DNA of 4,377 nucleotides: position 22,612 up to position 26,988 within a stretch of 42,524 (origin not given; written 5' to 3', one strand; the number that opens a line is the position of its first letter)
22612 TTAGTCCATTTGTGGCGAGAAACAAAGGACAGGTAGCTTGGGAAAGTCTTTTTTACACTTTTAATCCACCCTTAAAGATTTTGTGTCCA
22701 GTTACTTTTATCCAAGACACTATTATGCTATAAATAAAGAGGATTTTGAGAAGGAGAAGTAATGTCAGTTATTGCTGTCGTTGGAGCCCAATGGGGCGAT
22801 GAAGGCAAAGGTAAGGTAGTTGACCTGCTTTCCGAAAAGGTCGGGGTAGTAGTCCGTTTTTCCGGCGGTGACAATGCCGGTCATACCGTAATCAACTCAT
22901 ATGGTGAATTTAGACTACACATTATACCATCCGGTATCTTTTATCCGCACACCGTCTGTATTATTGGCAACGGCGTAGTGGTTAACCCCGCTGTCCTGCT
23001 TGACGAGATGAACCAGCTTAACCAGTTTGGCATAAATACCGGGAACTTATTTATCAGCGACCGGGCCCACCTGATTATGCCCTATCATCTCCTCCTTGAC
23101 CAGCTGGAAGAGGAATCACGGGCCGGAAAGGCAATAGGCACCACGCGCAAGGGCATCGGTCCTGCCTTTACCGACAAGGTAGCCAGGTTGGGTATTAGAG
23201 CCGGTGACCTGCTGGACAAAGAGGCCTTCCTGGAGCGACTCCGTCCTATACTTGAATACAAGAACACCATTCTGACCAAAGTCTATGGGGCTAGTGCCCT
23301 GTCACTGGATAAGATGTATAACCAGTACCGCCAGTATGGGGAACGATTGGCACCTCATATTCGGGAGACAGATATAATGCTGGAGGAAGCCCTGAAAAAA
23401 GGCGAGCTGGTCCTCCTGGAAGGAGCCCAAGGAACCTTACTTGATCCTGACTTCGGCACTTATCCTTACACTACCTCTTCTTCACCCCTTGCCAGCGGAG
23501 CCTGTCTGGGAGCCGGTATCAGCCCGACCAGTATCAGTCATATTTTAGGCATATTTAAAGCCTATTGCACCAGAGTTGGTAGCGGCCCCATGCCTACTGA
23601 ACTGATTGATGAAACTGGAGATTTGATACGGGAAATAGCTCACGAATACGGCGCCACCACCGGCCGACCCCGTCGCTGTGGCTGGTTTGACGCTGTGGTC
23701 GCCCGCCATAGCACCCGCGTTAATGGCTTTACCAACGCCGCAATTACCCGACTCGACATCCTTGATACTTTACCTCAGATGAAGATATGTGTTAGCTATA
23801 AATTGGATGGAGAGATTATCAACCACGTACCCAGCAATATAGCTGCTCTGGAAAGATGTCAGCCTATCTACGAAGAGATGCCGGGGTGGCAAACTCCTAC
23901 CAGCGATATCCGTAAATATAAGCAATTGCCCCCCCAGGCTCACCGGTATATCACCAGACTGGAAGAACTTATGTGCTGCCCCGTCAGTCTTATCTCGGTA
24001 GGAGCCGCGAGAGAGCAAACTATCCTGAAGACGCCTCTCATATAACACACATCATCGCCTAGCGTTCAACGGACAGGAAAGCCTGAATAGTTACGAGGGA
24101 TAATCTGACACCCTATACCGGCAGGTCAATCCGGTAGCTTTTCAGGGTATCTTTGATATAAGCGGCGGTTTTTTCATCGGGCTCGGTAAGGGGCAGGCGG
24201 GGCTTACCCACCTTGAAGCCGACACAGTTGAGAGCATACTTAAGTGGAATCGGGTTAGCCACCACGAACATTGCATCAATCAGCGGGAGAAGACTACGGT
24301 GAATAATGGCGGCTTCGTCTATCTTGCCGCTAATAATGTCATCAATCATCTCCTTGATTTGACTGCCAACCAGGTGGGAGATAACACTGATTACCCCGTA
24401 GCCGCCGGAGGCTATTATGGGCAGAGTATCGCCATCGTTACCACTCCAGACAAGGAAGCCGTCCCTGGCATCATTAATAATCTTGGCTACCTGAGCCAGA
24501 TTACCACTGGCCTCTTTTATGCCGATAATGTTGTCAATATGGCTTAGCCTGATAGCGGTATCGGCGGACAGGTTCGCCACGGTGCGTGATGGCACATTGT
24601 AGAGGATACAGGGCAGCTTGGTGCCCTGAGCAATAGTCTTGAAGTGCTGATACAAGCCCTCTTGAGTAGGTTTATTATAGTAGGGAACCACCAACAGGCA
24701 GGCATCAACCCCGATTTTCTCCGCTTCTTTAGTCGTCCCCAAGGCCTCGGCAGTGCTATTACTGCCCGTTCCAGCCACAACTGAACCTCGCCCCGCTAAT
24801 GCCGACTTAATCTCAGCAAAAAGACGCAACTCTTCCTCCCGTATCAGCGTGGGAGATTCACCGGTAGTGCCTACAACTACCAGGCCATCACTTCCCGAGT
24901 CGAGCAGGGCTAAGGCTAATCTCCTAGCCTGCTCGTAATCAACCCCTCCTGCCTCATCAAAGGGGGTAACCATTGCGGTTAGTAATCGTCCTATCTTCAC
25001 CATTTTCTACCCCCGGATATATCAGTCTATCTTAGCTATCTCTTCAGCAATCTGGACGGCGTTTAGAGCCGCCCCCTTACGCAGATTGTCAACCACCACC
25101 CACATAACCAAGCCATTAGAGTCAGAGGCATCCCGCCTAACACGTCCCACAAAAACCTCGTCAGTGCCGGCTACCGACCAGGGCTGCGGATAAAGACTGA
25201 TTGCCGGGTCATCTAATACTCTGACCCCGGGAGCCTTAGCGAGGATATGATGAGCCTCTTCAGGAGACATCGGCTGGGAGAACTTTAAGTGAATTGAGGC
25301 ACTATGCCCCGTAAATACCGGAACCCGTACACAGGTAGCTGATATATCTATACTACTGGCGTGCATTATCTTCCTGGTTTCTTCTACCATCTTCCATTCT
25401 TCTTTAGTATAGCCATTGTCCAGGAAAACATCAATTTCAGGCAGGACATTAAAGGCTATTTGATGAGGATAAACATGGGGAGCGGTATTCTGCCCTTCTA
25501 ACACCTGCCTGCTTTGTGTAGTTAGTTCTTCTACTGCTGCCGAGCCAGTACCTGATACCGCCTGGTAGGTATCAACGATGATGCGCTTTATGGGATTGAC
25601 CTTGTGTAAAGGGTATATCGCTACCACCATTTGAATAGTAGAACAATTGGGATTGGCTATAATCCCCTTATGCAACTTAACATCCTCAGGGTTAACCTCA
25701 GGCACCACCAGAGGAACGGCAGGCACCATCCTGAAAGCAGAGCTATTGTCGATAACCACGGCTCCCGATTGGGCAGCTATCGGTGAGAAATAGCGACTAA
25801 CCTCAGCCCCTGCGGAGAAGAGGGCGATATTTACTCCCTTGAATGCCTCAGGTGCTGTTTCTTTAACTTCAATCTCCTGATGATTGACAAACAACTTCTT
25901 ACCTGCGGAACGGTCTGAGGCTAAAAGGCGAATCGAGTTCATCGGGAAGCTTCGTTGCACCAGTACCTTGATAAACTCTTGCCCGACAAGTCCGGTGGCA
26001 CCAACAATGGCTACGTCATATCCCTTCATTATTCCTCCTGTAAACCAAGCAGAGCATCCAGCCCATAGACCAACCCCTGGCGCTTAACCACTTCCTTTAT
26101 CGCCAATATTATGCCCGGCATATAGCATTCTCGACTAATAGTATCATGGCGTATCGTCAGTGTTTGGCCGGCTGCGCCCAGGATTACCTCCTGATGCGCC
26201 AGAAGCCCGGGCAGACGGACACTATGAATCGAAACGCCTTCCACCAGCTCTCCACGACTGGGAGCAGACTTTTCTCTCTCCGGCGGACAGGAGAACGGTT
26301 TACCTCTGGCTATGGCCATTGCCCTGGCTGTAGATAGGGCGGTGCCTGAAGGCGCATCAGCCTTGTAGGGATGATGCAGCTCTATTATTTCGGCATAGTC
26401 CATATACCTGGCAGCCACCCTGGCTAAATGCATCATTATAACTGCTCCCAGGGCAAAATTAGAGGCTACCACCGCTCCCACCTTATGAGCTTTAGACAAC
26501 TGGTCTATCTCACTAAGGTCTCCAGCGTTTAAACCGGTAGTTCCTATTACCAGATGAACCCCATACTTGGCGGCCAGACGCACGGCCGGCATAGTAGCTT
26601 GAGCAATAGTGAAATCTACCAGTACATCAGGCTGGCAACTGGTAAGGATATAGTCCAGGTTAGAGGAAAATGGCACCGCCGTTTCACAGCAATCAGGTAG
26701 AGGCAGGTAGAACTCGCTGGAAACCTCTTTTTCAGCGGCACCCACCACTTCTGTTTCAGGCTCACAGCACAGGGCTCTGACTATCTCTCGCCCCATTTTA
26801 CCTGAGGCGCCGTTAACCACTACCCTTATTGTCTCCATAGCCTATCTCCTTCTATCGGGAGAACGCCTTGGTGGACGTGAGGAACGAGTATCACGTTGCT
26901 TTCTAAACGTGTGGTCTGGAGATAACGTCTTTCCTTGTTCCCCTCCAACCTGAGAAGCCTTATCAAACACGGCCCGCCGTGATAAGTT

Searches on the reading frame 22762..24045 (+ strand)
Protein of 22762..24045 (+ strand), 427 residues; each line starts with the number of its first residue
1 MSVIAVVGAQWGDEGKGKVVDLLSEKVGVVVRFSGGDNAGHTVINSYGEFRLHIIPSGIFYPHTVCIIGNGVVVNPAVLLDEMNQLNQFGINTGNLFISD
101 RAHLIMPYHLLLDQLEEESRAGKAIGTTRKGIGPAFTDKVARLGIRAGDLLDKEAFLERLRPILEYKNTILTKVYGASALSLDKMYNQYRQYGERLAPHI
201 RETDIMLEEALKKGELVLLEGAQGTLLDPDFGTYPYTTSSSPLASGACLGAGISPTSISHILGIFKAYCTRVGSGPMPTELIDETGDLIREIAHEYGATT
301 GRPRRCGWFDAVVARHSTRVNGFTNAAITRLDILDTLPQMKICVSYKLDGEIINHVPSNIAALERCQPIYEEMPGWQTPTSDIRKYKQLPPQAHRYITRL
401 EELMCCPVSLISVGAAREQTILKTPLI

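Call 26: search_protein_families(library=pfam, proteins=[window:22762-24045:+], max_evalue=0.00001)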
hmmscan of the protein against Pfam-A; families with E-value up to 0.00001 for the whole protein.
window:22762-24045:+ (427 aa): 1 family
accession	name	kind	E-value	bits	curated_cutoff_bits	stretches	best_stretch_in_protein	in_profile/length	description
PF00709.27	Adenylsucc_synt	-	8.7e-180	598.3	27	1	5-421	1-416/416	Adenylosuccinate synthetase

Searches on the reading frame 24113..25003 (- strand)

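Call 26: search_protein_families(library=pfam, proteins=[window:24113-25003:-], max_evalue=0.00001)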
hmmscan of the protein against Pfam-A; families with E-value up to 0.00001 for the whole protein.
window:24113-25003:- (296 aa): 1 family
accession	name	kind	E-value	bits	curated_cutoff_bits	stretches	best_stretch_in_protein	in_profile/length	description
PF00701.28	DHDPS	-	2.5e-94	315.7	22.1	1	4-288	2-287/289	Dihydrodipicolinate synthetase family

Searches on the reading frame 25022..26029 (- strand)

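Call 26: search_protein_families(library=pfam, proteins=[window:25022-26029:-], max_evalue=0.00001)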
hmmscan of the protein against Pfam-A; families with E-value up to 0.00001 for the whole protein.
window:25022-26029:- (335 aa): 3 families
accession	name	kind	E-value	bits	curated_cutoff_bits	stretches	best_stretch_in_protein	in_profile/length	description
PF02774.23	Semialdhyde_dhC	-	9.6e-58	195.8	26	1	140-318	3-184/184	Semialdehyde dehydrogenase, dimerisation domain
PF01118.30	Semialdhyde_dh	-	8.1e-36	123.5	26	1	6-119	2-120/121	Semialdehyde dehydrogenase, NAD binding domain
PF22698.1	Semialdhyde_dhC_1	-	1.3e-06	28.8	27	0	220-315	71-165/165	Semialdehyde dehydrogenase, dimerisation domain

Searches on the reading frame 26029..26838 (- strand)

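Call 26: search_protein_families(library=pfam, proteins=[window:26029-26838:-], max_evalue=0.00001)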
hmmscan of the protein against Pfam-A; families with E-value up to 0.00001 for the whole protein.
window:26029-26838:- (269 aa): 3 families
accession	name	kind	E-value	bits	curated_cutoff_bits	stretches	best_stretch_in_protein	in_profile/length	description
PF05173.19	DapB_C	-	1.4e-31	109.5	27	1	131-264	1-121/121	Dihydrodipicolinate reductase, C-terminus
PF01113.26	DapB_N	-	3e-28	98.8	25.6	1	4-128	1-124/124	Dihydrodipicolinate reductase, N-terminus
PF03447.22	NAD_binding_3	-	2.7e-06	28.5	24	1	13-119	3-107/116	Homoserine dehydrogenase, NAD binding domain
